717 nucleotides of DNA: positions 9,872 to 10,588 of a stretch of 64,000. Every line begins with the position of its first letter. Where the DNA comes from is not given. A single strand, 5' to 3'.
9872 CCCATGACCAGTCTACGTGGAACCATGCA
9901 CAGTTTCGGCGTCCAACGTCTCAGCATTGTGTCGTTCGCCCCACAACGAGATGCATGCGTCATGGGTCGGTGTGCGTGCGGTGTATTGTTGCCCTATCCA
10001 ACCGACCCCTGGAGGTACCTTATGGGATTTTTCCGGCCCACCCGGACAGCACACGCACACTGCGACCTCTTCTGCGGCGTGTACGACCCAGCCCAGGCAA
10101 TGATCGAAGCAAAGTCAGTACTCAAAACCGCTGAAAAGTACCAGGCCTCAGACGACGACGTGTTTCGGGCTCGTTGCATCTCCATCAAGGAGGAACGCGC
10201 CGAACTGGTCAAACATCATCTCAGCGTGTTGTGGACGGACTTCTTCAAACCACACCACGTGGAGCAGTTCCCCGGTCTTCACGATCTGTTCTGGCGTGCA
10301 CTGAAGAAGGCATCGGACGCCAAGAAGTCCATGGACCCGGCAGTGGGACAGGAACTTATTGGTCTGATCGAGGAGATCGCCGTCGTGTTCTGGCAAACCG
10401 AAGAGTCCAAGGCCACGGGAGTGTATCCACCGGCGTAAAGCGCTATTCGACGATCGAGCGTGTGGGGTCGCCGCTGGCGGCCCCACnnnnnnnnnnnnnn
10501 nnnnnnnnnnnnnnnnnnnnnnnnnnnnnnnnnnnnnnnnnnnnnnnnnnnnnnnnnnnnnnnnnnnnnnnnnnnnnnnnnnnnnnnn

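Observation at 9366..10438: Ni-superoxide dismutase with its SodX maturation protease; Ni-hook carries Phe where Pro is conserved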

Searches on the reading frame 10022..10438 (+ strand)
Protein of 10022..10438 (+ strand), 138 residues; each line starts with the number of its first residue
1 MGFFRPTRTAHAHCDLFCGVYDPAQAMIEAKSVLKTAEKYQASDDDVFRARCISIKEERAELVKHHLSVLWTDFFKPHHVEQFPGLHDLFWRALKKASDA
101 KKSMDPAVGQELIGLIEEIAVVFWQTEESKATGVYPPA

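Call 3: search_protein_families(library=pfam, proteins=[window:10022-10438:+], max_evalue=0.01)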
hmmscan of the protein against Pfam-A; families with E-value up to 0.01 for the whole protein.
window:10022-10438:+ (138 aa): 1 family
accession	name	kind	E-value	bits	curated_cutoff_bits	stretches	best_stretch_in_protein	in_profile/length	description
PF09055.16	Sod_Ni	-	6.1e-40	137.1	25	1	9-126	2-126/127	Nickel-containing superoxide dismutase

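Call 4: search_protein_families(library=ncbifam, proteins=[window:10022-10438:+], max_evalue=0.01)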
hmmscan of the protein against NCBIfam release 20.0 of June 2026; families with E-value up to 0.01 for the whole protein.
window:10022-10438:+ (138 aa): 1 family
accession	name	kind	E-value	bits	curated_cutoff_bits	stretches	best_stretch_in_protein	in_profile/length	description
TIGR02753.1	sodN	equivalog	2.8e-41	141.1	90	1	6-127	14-143/145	superoxide dismutase, Ni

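Call 5: search_solved_structures(query=window:10022-10438:+, show_alignments=3)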
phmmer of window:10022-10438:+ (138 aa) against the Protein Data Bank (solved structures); distinct sequences matched with E-value up to 0.001: 6.
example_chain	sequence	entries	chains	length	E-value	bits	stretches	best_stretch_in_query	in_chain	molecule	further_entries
1t6i_A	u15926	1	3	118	7e-38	133.4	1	13-128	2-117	Superoxide dismutase [Ni]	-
1t6q_A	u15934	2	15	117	1.2e-37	132.7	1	13-128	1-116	Superoxide dismutase [Ni]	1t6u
1q0d_A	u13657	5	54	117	1.3e-37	132.6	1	13-128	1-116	Superoxide dismutase [Ni]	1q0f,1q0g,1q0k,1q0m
3g4x_A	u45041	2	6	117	4.3e-37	130.9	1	13-128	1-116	Superoxide dismutase [Ni]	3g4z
4ncq_A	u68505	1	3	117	1e-36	129.7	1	14-128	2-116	Superoxide dismutase [Ni]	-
3g50_A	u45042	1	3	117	1.5e-36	129.1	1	13-128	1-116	Superoxide dismutase [Ni]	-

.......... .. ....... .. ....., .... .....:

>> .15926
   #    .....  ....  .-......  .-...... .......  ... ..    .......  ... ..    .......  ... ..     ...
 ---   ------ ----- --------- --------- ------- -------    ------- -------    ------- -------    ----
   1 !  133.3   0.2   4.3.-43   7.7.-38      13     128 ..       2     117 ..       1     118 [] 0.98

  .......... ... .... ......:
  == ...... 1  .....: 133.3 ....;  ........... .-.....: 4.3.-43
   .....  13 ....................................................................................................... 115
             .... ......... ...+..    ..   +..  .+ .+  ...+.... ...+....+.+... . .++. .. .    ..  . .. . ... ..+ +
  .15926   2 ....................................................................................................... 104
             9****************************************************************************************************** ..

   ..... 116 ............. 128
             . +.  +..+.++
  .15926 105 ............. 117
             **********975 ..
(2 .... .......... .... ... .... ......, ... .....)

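Call 6: find_homologous_proteins(query=window:10022-10438:+, max_evalue=0.001)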
Query window:10022-10438:+ (138 aa): 7996 proteins with E <= 0.001 among 8000 candidates; the best 120 are listed.
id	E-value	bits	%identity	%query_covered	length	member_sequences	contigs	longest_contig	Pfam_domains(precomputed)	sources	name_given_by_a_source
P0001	1.5e-85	302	96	100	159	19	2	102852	PF09055.17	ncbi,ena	-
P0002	1.7e-76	273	86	100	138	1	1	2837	PF09055.17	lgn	-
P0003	4.8e-74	265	83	100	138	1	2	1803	PF09055.17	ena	-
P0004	7.1e-74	265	85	99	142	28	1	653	PF09055.17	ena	-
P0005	9.8e-74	264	82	100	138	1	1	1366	PF09055.17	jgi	jgi:nickel superoxide dismutase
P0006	1.1e-73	264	82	100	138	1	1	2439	PF09055.17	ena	-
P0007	1.3e-73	264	82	100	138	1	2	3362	PF09055.17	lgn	-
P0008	1.4e-73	264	83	100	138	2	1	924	PF09055.17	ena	-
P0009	2.3e-73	263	82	100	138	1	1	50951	PF09055.17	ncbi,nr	ncbi:MAG: superoxide dismutase, Ni [Acidimicrobiia bacterium]|nr:superoxide dismutase, Ni [Acidimicr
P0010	3.4e-73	262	82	100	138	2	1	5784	PF09055.17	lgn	-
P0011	6.2e-73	262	81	99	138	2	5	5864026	PF09055.17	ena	-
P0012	6.3e-73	262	82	100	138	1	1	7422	PF09055.17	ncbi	-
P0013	6.3e-73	262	81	100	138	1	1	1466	PF09055.17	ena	-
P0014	6.5e-73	262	83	100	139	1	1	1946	PF09055.17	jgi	jgi:nickel superoxide dismutase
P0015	1.1e-72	261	82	100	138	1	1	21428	PF09055.17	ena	-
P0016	1.2e-72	261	82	100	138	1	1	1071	PF09055.17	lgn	-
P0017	1.2e-72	261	81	100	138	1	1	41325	PF09055.17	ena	-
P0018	1.2e-72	261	82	100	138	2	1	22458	PF09055.17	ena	-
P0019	1.5e-72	260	81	100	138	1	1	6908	PF09055.17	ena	-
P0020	1.6e-72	260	82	100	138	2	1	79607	PF09055.17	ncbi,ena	-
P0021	1.6e-72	260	82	100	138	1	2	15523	PF09055.17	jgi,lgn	jgi:nickel superoxide dismutase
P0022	1.7e-72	260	80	100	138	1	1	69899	PF09055.17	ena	-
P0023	1.7e-72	260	81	100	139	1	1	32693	PF09055.17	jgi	jgi:nickel superoxide dismutase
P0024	1.8e-72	260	81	100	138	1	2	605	PF09055.17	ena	-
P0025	2.2e-72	260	83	100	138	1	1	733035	PF09055.17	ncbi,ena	-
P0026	2.2e-72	260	82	100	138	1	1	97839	PF09055.17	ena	-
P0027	2.2e-72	260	83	100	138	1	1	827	PF09055.17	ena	-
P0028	2.7e-72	260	84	98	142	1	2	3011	PF09055.17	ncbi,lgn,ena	-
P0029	3.3e-72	259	80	100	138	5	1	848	PF09055.17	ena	-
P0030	3.9e-72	259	80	100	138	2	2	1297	PF09055.17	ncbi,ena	-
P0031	4.3e-72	259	79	100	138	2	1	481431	PF09055.17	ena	-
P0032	4.3e-72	259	80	100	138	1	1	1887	PF09055.17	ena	-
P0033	4.5e-72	259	80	100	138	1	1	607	PF09055.17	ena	-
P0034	4.5e-72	259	80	100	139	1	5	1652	PF09055.17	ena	-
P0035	5.8e-72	258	79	100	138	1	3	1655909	PF09055.17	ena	-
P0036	5.8e-72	258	82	99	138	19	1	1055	PF09055.17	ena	-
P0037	8.4e-72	258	82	100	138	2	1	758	PF09055.17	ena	-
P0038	9.0e-72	258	83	98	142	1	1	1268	PF09055.17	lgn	-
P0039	9.7e-72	258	83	98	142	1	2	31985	PF09055.17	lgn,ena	-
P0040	1.1e-71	258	79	100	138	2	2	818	PF09055.17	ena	-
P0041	1.2e-71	257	81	100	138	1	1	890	PF09055.17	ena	-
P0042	1.2e-71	257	80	99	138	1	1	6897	PF09055.17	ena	-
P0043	1.7e-71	257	80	100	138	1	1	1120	PF09055.17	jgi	-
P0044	2.2e-71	257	78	100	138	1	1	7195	PF09055.17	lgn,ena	-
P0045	2.9e-71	256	79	100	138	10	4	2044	PF09055.17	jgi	jgi:nickel superoxide dismutase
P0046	3.1e-71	256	79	100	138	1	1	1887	PF09055.17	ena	-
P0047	3.3e-71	256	82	98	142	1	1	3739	PF09055.17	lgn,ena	-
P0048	4.0e-71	256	81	100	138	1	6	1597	PF09055.17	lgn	-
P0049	4.2e-71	256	80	100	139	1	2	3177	PF09055.17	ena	-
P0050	4.3e-71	256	80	99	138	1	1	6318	PF09055.17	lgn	-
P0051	5.3e-71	255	78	100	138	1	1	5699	PF09055.17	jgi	-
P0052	5.5e-71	255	81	100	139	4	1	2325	PF09055.17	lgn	-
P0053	5.8e-71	255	80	100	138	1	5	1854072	PF09055.17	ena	-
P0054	5.9e-71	255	78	100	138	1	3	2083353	PF09055.17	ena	-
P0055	6.0e-71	255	80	100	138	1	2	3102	PF09055.17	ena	-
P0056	7.0e-71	255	80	99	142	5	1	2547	PF09055.17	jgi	-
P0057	7.3e-71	255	80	100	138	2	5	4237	PF09055.17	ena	-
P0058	7.9e-71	255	78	100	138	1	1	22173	PF09055.17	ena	-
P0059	8.0e-71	255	79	100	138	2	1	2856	PF09055.17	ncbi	-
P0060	8.5e-71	255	79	100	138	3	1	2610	PF09055.17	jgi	jgi:nickel superoxide dismutase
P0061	8.6e-71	255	80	100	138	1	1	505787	PF09055.17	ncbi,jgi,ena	jgi:nickel superoxide dismutase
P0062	1.0e-70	254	81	99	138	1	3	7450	PF09055.17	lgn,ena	-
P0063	1.1e-70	254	80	99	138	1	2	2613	PF09055.17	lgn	-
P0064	1.6e-70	254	80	100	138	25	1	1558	PF09055.17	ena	-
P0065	1.6e-70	254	80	100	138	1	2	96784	PF09055.17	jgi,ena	-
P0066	1.8e-70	254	79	100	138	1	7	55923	PF09055.17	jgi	jgi:nickel superoxide dismutase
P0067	2.0e-70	254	79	100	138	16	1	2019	PF09055.17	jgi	jgi:nickel superoxide dismutase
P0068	2.0e-70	254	82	99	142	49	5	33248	PF09055.17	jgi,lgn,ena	-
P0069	2.1e-70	253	79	100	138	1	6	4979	PF09055.17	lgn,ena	-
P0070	2.1e-70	253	79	99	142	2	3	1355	PF09055.17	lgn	-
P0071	2.7e-70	253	81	100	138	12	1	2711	PF09055.17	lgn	-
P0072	2.9e-70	253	81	98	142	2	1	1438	PF09055.17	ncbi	-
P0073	4.0e-70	253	82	96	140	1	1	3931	PF09055.17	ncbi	ncbi:MAG: superoxide dismutase, Ni [Acidimicrobiia bacterium]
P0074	4.0e-70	253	80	100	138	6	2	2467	PF09055.17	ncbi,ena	-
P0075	4.4e-70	252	80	100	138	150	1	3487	PF09055.17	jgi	jgi:nickel superoxide dismutase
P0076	4.4e-70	252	78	100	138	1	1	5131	PF09055.17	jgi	jgi:nickel superoxide dismutase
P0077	5.1e-70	252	79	100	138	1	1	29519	PF09055.17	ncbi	-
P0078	5.2e-70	252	78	100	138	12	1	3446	PF09055.17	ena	-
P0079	5.4e-70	252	80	99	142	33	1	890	PF09055.17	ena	-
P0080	6.4e-70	252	80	100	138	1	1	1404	PF09055.17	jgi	jgi:nickel superoxide dismutase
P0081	7.8e-70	252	81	99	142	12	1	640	PF09055.17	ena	-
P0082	8.8e-70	251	79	100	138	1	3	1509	PF09055.17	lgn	-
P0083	9.6e-70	251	80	99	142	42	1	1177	PF09055.17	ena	-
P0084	1.0e-69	251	79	99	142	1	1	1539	PF09055.17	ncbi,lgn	-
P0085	1.1e-69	251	80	100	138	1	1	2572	PF09055.17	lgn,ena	-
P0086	1.2e-69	251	79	99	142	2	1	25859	PF09055.17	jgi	-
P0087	1.5e-69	251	79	100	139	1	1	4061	PF09055.17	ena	-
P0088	1.7e-69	250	78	99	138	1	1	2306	PF09055.17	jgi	jgi:nickel superoxide dismutase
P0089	1.8e-69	250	79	99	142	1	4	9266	PF09055.17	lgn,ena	-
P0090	1.8e-69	250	79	99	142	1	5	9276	PF09055.17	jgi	-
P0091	1.9e-69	250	77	99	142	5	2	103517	PF09055.17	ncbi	-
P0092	1.9e-69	250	80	99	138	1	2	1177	PF09055.17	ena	-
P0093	2.1e-69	250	78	99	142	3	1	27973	PF09055.17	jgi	jgi:nickel superoxide dismutase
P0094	2.1e-69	250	78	100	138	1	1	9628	PF09055.17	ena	-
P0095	2.3e-69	250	80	98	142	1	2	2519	PF09055.17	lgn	-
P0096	2.5e-69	250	79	100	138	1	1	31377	PF09055.17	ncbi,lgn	-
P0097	2.6e-69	250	79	98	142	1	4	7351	PF09055.17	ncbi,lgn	-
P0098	2.6e-69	250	80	100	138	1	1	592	PF09055.17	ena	-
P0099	2.7e-69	250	80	99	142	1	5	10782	PF09055.17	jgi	-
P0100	2.9e-69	250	77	99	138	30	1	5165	PF09055.17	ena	-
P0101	2.9e-69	250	79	100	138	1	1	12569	PF09055.17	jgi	jgi:nickel superoxide dismutase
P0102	3.7e-69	249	80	99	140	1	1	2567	PF09055.17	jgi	jgi:nickel superoxide dismutase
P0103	3.8e-69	249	80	99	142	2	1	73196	PF09055.17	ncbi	-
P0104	4.1e-69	249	79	100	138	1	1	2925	PF09055.17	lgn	-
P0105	4.1e-69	249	78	100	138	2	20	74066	PF09055.17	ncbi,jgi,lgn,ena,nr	ncbi:MAG TPA: superoxide dismutase, Ni [Acidimicrobiia bacterium]|jgi:nickel superoxide dismutase|nr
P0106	4.4e-69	249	79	99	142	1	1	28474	PF09055.17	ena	-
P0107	5.8e-69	249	80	100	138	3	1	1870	PF09055.17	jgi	-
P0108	5.9e-69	249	79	99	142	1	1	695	PF09055.17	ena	-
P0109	5.9e-69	249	77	99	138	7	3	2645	PF09055.17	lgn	-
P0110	6.0e-69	249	79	100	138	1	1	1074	PF09055.17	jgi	jgi:nickel superoxide dismutase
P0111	7.0e-69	249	79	100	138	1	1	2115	PF09055.17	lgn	-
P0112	7.8e-69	248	81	98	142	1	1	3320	PF09055.17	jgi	-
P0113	8.5e-69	248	78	100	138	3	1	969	PF09055.17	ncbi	-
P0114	8.9e-69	248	78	100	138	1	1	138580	PF09055.17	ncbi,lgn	-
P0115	9.5e-69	248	76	100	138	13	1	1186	PF09055.17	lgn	-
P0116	1.2e-68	248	78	100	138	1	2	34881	PF09055.17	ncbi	-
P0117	1.2e-68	248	78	100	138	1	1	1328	PF09055.17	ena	-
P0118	1.2e-68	248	78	99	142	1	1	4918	PF09055.17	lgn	-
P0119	1.4e-68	248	79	98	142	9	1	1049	PF09055.17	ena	-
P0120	1.6e-68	247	79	98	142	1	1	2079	PF09055.17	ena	-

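Call 14: search_protein_representatives(protein=window:10022-10438:+)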
Query: 138 residues. Proteins with E-value up to 0.001 (for the whole library): 792; up to 1e-10: 431; up to 1e-30: 47. The best 150 are listed.
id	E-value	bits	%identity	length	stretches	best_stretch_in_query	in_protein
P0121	1.4e-63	229.7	74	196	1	1-138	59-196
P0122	2.9e-56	206.0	67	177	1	4-138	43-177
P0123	5.3e-51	188.9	61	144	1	4-138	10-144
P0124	2.3e-48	180.4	71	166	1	4-115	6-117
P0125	1.4e-45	171.4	65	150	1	20-138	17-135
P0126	1.7e-45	171.1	62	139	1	4-128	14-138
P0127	1.1e-43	165.3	59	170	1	4-123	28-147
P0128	2.1e-41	157.9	65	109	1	2-106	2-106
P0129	2.0e-39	151.4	70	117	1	47-138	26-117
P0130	2.7e-39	151.0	64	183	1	2-117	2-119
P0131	4.1e-39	150.4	57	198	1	2-123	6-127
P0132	8.9e-39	149.3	55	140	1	8-128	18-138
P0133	4.2e-38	147.1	66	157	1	3-103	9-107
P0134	7.4e-38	146.4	57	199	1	5-128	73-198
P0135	1.3e-37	145.6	55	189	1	4-126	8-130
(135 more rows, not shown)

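Call 17: list_cluster_members(proteins=[window:10022-10438:+, P0001, P0009])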
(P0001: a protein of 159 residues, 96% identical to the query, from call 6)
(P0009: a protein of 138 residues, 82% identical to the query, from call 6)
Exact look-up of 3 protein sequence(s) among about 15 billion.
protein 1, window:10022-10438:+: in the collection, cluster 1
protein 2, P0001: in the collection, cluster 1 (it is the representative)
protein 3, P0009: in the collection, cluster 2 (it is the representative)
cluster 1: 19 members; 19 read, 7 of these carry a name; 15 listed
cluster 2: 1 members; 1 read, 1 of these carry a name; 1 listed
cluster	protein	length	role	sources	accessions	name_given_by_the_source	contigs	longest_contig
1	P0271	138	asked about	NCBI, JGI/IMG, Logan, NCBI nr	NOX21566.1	MAG: superoxide dismutase, Ni [Actinobacteria bacterium] | superoxide dismutase, Ni [Actinomycetota bacterium]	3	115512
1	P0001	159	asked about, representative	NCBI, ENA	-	-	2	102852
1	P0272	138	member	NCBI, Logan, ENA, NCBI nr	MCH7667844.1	MAG: superoxide dismutase, Ni [Acidobacteria bacterium] | superoxide dismutase, Ni [Acidobacteriota bacterium]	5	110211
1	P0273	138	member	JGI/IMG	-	nickel superoxide dismutase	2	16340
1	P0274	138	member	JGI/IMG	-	nickel superoxide dismutase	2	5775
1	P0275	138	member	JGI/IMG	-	nickel superoxide dismutase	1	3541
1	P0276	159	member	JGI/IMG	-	nickel superoxide dismutase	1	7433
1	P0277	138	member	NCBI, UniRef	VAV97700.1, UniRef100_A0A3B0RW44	Nickel-dependent superoxide dismutase [hydrothermal vent metagenome] | Nickel-dependent superoxide dismutase n=1 Tax=hydrothermal vent metagenome TaxID=652676 ...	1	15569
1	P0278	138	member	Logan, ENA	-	-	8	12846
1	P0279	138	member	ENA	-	-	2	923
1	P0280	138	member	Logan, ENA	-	-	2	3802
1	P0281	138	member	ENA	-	-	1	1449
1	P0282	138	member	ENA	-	-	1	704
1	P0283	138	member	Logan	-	-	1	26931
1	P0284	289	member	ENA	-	-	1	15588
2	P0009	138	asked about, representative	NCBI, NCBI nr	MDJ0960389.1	MAG: superoxide dismutase, Ni [Acidimicrobiia bacterium] | superoxide dismutase, Ni [Acidimicrobiia bacterium]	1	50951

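Call 43: find_encoding_contigs(protein=P0009, flank=4000, max_places=2)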
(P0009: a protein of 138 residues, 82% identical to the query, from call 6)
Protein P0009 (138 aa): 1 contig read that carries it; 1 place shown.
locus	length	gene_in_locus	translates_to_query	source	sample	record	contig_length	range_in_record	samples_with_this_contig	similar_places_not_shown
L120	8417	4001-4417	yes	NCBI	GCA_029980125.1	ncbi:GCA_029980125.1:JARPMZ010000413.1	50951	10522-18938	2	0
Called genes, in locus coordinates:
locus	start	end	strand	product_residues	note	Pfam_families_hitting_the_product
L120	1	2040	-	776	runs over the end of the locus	PF01804:Penicil_amidase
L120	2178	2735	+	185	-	-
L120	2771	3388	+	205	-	PF05724:TPMT, PF13489:Methyltransf_23, PF03848:TehB, PF05175:MTS, PF13847:Methyltransf_31, PF08241:Methyltransf_11, PF08242:Methyltransf_12, PF13649:Methyltransf_25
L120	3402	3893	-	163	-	PF10502:Peptidase_S26, PF00717:Peptidase_S24 (weak)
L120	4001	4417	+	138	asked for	PF09055:Sod_Ni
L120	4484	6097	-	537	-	PF03023:MurJ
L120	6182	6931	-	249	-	PF12730:ABC2_membrane_4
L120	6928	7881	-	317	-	PF00005:ABC_tran, PF13304:AAA_21 (weak)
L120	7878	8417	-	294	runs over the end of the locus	-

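Call 44: find_encoding_contigs(protein=P0025, flank=4000, max_places=2)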
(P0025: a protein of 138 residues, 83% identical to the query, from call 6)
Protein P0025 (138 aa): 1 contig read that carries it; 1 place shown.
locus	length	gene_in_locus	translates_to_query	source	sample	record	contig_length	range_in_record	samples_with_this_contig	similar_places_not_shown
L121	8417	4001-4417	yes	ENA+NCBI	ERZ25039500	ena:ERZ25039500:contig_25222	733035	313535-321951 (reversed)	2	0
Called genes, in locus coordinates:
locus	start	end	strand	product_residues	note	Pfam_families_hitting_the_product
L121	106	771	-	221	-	PF01425:Amidase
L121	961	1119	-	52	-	PF17479:DUF3048_C (weak)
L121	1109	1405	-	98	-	-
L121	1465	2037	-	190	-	PF11258:DUF3048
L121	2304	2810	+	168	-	PF08713:DNA_alkylation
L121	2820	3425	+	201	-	PF05724:TPMT, PF03848:TehB, PF13489:Methyltransf_23, PF05175:MTS, PF13649:Methyltransf_25, PF13847:Methyltransf_31, PF08241:Methyltransf_11, PF08242:Methyltransf_12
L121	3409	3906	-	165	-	PF10502:Peptidase_S26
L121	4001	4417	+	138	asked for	PF09055:Sod_Ni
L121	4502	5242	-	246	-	PF02463:SMC_N (faint), PF00005:ABC_tran, PF09818:ABC_ATPase (faint), PF13304:AAA_21 (faint)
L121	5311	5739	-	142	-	PF02653:BPD_transp_2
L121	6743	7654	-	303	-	PF00532:Peripla_BP_1 (weak), PF13407:Peripla_BP_4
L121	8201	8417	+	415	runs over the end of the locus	PF00480:ROK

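Call 45: find_encoding_contigs(protein=P0002, flank=4000, max_places=2)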
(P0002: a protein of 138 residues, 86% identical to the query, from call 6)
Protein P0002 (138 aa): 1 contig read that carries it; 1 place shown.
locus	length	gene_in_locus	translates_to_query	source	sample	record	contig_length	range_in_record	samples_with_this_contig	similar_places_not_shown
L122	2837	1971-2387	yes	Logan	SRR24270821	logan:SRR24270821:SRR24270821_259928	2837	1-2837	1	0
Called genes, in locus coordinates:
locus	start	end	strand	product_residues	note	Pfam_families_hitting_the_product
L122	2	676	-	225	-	?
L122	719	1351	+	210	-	PF03848:TehB, PF05724:TPMT (weak), PF05175:MTS (weak), PF13489:Methyltransf_23, PF13847:Methyltransf_31 (weak), PF08241:Methyltransf_11, PF08242:Methyltransf_12, PF13649:Methyltransf_25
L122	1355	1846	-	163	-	PF10502:Peptidase_S26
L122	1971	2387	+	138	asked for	PF09055:Sod_Ni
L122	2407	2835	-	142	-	?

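Call 47: predict_structure(alignment_id=A1)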
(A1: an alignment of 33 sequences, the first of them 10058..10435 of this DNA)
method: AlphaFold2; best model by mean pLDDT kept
length: 126 residues; sequences in the alignment: 33
mean_pLDDT: 88.7   pTM: 0.82
mean pLDDT of the five models: 88.7, 88.6, 88.3, 88.0, 87.7
residues with pLDDT >= 90: 91; 70-90: 19; 50-70: 7; < 50: 9
segments of 3 or more residues with pLDDT < 50: 1-7
pLDDT, mean of each block of 10 residues (from residue 1): 48 95 98 97 98 95 87 95 98 98 96 81 51
secondary structure, 60 per line:
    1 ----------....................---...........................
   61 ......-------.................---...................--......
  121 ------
elements in order: H11-30 H34-66 H74-90 H94-112 H115-120
